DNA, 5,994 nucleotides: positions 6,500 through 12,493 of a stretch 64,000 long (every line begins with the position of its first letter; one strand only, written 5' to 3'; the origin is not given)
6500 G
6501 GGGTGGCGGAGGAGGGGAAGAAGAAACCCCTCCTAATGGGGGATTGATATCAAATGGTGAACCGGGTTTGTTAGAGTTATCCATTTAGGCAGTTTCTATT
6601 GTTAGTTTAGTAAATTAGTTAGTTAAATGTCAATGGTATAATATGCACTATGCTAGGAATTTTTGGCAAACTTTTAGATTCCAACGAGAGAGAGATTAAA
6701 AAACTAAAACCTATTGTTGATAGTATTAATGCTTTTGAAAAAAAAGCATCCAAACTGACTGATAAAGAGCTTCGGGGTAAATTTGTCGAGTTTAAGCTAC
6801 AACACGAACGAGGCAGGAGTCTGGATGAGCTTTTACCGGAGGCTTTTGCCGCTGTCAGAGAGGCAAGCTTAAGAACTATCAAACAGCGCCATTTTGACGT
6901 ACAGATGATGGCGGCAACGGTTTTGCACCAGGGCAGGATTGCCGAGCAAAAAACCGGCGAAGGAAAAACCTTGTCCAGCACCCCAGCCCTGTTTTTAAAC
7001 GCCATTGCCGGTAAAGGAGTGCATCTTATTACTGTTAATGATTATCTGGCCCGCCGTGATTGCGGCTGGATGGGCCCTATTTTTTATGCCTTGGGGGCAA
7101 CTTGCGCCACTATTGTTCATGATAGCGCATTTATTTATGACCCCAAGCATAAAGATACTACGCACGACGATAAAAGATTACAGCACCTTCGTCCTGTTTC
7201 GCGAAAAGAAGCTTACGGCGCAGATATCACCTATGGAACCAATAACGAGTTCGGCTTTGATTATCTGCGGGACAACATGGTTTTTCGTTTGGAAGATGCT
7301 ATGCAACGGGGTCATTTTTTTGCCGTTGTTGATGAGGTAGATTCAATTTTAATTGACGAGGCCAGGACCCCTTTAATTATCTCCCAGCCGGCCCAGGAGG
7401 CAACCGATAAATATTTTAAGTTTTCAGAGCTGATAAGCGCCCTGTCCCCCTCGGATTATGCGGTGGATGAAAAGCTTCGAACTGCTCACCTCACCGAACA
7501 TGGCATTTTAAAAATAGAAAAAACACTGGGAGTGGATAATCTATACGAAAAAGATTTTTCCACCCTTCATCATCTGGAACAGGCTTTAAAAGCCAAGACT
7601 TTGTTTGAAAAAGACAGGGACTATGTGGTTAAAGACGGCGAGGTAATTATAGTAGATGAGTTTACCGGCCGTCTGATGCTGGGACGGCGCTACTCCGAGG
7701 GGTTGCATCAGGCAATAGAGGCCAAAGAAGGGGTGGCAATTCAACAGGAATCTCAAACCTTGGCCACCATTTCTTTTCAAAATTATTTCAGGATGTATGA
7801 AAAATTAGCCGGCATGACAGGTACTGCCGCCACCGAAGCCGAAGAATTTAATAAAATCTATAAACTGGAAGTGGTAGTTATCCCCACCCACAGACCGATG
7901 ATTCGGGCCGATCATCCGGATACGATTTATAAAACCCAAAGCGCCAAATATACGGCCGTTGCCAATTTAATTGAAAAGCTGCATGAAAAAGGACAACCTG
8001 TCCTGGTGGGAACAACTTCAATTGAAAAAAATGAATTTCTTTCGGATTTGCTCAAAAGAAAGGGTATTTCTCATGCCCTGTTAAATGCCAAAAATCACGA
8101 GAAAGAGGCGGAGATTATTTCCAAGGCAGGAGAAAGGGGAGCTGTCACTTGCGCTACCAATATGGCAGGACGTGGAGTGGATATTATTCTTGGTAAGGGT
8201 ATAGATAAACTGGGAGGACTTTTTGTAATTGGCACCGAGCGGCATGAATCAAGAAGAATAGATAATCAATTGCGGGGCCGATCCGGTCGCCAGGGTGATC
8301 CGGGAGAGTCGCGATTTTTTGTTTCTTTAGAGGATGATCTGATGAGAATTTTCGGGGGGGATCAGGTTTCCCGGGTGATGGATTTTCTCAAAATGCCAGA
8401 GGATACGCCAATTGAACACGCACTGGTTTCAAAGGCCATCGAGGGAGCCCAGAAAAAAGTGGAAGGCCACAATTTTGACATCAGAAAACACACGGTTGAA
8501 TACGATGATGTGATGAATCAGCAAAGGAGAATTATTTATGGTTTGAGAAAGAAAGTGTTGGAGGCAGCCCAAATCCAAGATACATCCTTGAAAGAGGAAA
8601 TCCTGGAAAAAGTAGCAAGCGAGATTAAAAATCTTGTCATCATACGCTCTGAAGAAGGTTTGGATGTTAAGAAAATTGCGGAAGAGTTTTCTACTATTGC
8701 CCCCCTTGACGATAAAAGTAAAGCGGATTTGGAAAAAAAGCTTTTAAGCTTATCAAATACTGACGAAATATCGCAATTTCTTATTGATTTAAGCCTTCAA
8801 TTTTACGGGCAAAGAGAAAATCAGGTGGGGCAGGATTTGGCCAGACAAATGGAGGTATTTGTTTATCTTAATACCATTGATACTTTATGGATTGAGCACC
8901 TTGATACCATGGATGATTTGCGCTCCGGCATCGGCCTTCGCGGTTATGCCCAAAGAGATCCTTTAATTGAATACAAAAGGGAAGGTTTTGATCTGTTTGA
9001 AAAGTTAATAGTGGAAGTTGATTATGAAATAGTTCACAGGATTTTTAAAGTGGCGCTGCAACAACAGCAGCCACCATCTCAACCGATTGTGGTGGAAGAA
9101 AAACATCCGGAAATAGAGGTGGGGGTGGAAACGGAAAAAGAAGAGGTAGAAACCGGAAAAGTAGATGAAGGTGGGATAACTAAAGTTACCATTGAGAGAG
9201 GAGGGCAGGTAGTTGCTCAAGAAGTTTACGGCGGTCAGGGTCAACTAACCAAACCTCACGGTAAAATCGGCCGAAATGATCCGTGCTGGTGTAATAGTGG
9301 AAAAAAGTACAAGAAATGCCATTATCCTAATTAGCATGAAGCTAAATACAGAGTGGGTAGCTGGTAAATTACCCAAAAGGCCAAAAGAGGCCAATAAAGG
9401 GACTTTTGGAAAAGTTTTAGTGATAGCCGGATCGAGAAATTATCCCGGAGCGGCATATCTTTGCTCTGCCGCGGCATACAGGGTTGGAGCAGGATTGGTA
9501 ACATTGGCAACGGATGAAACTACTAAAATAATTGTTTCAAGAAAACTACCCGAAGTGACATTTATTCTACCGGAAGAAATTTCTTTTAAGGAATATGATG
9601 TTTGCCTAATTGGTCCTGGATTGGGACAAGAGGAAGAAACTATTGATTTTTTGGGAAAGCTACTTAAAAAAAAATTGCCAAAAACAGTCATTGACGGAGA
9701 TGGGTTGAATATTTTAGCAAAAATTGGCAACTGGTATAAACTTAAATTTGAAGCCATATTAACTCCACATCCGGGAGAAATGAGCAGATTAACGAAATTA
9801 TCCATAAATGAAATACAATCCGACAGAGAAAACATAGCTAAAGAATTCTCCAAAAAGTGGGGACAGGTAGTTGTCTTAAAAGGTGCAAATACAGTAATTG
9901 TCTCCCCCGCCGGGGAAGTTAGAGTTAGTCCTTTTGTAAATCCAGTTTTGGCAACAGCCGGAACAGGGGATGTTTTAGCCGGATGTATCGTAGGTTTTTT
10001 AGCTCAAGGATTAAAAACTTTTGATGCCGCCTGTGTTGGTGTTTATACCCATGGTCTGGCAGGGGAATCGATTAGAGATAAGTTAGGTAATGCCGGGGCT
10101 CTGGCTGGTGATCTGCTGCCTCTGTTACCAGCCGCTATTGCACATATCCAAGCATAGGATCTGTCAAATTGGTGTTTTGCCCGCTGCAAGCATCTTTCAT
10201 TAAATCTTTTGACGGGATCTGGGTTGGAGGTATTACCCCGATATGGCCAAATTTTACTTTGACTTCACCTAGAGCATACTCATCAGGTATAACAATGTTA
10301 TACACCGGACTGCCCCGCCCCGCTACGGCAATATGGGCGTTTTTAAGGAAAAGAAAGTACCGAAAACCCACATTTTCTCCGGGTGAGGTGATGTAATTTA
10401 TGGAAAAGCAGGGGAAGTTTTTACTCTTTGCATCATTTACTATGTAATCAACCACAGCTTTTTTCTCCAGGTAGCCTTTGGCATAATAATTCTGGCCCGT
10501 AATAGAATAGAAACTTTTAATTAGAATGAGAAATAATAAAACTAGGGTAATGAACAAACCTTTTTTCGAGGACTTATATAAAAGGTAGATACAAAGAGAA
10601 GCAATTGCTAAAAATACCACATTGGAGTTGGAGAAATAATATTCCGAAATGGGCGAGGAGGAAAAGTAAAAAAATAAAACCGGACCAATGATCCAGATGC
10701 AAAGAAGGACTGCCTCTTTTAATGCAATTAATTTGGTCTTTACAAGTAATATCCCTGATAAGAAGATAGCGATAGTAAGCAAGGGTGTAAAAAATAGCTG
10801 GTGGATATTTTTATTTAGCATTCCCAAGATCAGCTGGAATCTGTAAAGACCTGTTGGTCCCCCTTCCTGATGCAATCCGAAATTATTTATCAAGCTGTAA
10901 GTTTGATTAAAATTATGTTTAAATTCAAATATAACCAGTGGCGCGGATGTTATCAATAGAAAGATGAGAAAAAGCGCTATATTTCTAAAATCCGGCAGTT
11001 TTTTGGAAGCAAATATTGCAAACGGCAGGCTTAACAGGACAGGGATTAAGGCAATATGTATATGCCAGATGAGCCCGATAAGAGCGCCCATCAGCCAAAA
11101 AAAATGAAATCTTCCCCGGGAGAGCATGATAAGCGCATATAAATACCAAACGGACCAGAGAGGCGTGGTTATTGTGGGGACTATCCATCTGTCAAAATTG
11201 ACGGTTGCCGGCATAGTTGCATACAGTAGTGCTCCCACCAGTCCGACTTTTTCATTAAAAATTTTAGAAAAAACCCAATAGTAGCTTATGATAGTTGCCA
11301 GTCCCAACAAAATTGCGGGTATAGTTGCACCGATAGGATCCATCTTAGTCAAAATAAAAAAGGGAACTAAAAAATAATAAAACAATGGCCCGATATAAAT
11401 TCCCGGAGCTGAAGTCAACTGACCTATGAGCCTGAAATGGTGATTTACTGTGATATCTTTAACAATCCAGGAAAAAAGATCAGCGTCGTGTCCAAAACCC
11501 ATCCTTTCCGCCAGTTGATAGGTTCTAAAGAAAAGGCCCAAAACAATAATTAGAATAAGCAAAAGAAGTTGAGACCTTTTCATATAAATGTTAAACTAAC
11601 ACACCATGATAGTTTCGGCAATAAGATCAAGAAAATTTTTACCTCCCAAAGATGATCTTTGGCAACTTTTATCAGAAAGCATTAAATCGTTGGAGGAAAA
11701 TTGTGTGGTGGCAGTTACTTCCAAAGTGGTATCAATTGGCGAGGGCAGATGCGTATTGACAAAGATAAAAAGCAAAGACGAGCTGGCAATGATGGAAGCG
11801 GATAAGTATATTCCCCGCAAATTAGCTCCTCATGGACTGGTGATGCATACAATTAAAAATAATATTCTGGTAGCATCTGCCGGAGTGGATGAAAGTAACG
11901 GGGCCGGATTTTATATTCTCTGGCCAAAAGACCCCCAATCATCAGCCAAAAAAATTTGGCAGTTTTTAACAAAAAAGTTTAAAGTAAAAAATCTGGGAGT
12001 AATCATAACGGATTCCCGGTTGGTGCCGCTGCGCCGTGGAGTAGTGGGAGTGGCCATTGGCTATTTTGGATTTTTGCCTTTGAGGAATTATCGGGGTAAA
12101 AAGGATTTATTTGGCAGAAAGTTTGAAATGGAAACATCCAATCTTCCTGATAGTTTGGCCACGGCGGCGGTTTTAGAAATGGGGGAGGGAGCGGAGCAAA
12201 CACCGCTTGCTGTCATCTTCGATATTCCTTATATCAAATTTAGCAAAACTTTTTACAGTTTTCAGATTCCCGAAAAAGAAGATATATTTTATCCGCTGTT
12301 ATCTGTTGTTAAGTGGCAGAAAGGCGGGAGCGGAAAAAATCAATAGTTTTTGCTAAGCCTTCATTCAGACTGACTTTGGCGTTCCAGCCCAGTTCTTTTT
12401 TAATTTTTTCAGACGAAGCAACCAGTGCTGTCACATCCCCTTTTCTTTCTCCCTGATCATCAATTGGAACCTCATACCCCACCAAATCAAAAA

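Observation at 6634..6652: Recurrent leaderless promoter geometry: TGnTATAAT-type -10 boxes 5-10 nt upstream of operon-leading start codons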

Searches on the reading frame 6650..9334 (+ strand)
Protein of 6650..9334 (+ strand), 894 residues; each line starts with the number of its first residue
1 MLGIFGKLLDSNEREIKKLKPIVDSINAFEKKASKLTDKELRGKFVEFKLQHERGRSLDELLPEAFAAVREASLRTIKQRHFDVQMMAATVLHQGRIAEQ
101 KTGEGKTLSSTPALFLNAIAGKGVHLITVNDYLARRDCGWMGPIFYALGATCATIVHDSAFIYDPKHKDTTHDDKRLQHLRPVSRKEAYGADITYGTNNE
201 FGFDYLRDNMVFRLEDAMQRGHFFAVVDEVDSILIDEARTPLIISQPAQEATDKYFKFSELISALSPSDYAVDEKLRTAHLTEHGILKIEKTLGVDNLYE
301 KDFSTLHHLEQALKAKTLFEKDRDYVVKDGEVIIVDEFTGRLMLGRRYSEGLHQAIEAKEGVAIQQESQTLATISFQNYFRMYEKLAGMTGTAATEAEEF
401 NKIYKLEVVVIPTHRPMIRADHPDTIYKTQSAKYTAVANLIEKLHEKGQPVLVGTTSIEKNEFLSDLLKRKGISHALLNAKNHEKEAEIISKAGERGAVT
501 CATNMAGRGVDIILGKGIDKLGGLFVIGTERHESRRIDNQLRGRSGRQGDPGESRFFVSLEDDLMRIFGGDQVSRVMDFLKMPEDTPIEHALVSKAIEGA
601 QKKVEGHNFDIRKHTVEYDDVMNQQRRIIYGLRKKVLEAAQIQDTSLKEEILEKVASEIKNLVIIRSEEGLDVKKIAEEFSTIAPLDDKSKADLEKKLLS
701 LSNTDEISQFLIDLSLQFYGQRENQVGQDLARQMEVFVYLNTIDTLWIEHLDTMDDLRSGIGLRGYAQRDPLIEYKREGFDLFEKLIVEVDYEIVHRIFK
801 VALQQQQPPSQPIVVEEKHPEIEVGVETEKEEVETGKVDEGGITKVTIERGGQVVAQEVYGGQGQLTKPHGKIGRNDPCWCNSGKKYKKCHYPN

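Call 10: find_encoding_contigs(protein=window:6650-9334:+, flank=10000, max_places=6)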
Protein window:6650-9334:+ (894 aa): no gene with exactly this product is on record in the collection.

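Call 11: find_related_loci(query=window:6650-9331:+, collection=genome_contigs, flank=10000)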
Query window:6650-9331:+ (894 aa) in genome_contigs; peptide patterns used: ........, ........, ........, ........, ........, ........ (x = any residue, [..] = any of these).
600 stretches matched a pattern (row limit reached: there are more); 600 encode a relative of the query (tblastn E <= 1e-3); the best 80 are kept; 80 distinct loci.
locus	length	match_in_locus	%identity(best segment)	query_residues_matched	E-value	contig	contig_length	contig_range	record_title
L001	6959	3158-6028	55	1-894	0e+0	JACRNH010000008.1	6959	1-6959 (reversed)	MAG: Candidatus Collierbacteria bacterium isolate NC_groundwater_1930_Pr3_S-0.2um_42_7 scaffold_176516, whole genome sho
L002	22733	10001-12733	54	4-891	0e+0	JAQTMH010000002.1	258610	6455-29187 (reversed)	MAG: Patescibacteria group bacterium isolate STA_36 NODE_85_length_258610_cov_5.218262_Sandtown_A, whole genome shotgun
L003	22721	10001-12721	51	1-893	0e+0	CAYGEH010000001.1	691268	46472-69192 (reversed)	MAG TPA_asm: uncultured Gammaproteobacteria bacterium isolate ERP113451_co2_205 genome assembly, contig: NODE_1_length_6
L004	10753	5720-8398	53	4-891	0e+0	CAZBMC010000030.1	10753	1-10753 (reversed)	MAG TPA_asm: uncultured Gammaproteobacteria bacterium isolate SRP329715_co1_47 genome assembly, contig: NODE_9417_length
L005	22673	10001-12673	52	1-890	0e+0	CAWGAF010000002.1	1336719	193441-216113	MAG: uncultured Chloroflexia bacterium isolate MFD04408.bin.2.19 genome assembly, contig: contig_36051, whole genome sho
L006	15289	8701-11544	51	2-891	0e+0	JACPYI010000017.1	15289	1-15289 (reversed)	MAG: Candidatus Sungiibacteriota bacterium isolate NC_groundwater_859_Pr1_B-0.1um_51_34 Montesol18_Bp1_scaffold_584750,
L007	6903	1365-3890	53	4-891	0e+0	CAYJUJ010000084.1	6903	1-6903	MAG TPA_asm: uncultured bacterium isolate ERP125453_co1_332 genome assembly, contig: NODE_13995_length_6903_cov_4.951665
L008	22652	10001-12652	51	4-890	0e+0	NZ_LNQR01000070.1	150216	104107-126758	Candidatus Magnetominusculus xianensis strain HCH-1 contig070, whole genome shotgun sequence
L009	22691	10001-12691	51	1-890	0e+0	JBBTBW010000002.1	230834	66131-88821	MAG: Deltaproteobacteria bacterium isolate H41-bin279_1 H41_bin279_1_000000000002, whole genome shotgun sequence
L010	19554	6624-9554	48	1-890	0e+0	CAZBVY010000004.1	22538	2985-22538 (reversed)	MAG TPA_asm: uncultured Pseudomonadales bacterium isolate binchicken_co212_140 genome assembly, contig: NODE_3196_length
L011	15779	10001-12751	51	4-890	0e+0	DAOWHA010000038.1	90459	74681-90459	MAG TPA_asm: bacterium isolate CSMAG_2005 CSMAG_2005_k141_148215_length_90459_cov_10.2795, whole genome shotgun sequence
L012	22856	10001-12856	48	1-891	0e+0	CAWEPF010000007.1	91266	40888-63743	MAG: uncultured Chloroflexia bacterium isolate MFD02242.bin.2.244 genome assembly, contig: contig_46378, whole genome sh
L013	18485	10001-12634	50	1-894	0e+0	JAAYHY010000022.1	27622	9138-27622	MAG: Bacillota bacterium isolate AS09scLD_416 57904_AS09, whole genome shotgun sequence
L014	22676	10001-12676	52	1-892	0e+0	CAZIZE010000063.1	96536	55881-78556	MAG TPA_asm: uncultured bacterium isolate binchicken_co219_16 genome assembly, contig: k141_15139, whole genome shotgun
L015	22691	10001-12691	50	4-891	0e+0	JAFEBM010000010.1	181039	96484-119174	MAG: Nitrospira sp. isolate CTRL-LIN-TMP-bin1 Nitrospira-sp.-TMP-bin1__10__length-181039, whole genome shotgun sequence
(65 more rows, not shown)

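Call 23: search_protein_families(library=ncbifam, proteins=[window:6650-9331:+], max_evalue=0.00001)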
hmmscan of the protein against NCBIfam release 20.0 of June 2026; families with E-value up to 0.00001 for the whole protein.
window:6650-9331:+ (894 aa): 11 families
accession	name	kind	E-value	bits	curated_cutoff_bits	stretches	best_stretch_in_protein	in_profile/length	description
NF009538.1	PRK12904.1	equivalog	0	1105.4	814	2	7-517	4-493/814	preprotein translocase subunit SecA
TIGR00963.1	secA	equivalog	0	1012.5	800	2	26-516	1-474/787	preprotein translocase subunit SecA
NF006630.0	PRK09200.1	subfamily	6.4e-269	894.3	862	1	9-806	7-779/789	preprotein translocase subunit SecA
NF009536.0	PRK12901.1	equivalog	5.2e-262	872.5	1493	3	299-724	484-899/1118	preprotein translocase subunit SecA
TIGR04397.1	SecA2_Bac_anthr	exception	2.1e-260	866.1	1085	1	8-800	4-772/774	accessory Sec system translocase SecA2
TIGR03714.1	secA2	equivalog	7.4e-216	718.9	930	1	12-788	2-759/762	accessory Sec system translocase SecA2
NF012136.0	SecA2_Lm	equivalog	6.6e-203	675.8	1100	1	64-799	59-766/776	accessory Sec system translocase SecA2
TIGR04221.1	SecA2_Mycobac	equivalog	7.1e-180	599.9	725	2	7-656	7-635/762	accessory Sec system translocase SecA2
NF004088.0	PRK05590.1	equivalog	1.2e-06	29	140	1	870-891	142-163/166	hypothetical protein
TIGR04102.1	SWIM_PBPRA1643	hypoth_equivalog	1.9e-06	28.2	68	1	821-890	35-106/108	PBPRA1643 family SWIM/SEC-C metal-binding motif protein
NF008970.0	PRK12318.1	equivalog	2.9e-06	26.7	267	1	873-894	1-22/291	methionyl aminopeptidase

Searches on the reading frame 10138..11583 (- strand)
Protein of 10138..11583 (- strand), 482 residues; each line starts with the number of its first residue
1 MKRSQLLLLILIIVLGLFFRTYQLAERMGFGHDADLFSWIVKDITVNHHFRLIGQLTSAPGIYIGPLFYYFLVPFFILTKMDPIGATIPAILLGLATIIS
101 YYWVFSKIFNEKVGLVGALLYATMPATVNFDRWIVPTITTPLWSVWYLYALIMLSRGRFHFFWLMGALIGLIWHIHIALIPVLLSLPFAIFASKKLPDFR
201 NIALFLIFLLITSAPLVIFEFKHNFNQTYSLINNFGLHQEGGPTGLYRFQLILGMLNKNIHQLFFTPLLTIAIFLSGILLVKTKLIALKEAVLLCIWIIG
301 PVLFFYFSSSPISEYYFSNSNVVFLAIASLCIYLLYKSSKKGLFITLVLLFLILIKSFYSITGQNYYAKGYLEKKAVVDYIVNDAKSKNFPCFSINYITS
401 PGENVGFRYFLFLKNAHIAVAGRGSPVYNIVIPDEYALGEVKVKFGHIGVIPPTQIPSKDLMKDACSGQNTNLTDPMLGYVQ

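Call 23: search_protein_families(library=ncbifam, proteins=[window:10138-11583:-], max_evalue=0.00001)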
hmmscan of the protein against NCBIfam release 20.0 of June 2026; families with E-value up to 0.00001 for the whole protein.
window:10138-11583:- (482 aa): 0 families

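Call 72: search_protein_families(library=pfam, proteins=[window:10138-11583:-], max_evalue=0.001)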
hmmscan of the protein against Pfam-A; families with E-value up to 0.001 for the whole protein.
window:10138-11583:- (482 aa): 1 family
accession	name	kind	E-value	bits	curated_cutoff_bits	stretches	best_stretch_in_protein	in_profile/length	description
PF13231.12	PMT_2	-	1.4e-05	25.8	26.1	1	66-213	4-155/160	Dolichyl-phosphate-mannose-protein mannosyltransferase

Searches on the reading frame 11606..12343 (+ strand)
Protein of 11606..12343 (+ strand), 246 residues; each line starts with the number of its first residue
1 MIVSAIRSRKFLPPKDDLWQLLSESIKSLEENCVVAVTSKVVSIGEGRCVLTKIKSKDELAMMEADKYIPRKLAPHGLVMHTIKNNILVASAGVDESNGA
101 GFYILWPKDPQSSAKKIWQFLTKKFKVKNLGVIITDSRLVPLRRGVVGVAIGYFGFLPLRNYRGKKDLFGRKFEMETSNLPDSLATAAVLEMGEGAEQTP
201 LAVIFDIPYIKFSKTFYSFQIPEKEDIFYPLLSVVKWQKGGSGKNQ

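Call 23: search_protein_families(library=ncbifam, proteins=[window:11606-12343:+], max_evalue=0.00001)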
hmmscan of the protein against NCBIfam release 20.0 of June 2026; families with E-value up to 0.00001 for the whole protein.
window:11606-12343:+ (246 aa): 4 families
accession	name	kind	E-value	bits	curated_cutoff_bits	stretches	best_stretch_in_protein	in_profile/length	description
TIGR04132.1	intra_fol_E_lig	hypoth_equivalog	5e-74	248.7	350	1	1-239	1-241/241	putative folate metabolism gamma-glutamate ligase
TIGR01916.1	F420_cofE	equivalog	6.3e-37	127.3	180.65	1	15-228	15-243/244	coenzyme F420-0:L-glutamate ligase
NF009809.0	PRK13293.1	equivalog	1.1e-33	116.6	274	1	14-229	16-244/253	coenzyme F420-0:L-glutamate ligase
NF009810.0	PRK13294.1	equivalog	2.6e-29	102.4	304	1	14-228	26-242/449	coenzyme F420-0:L-glutamate ligase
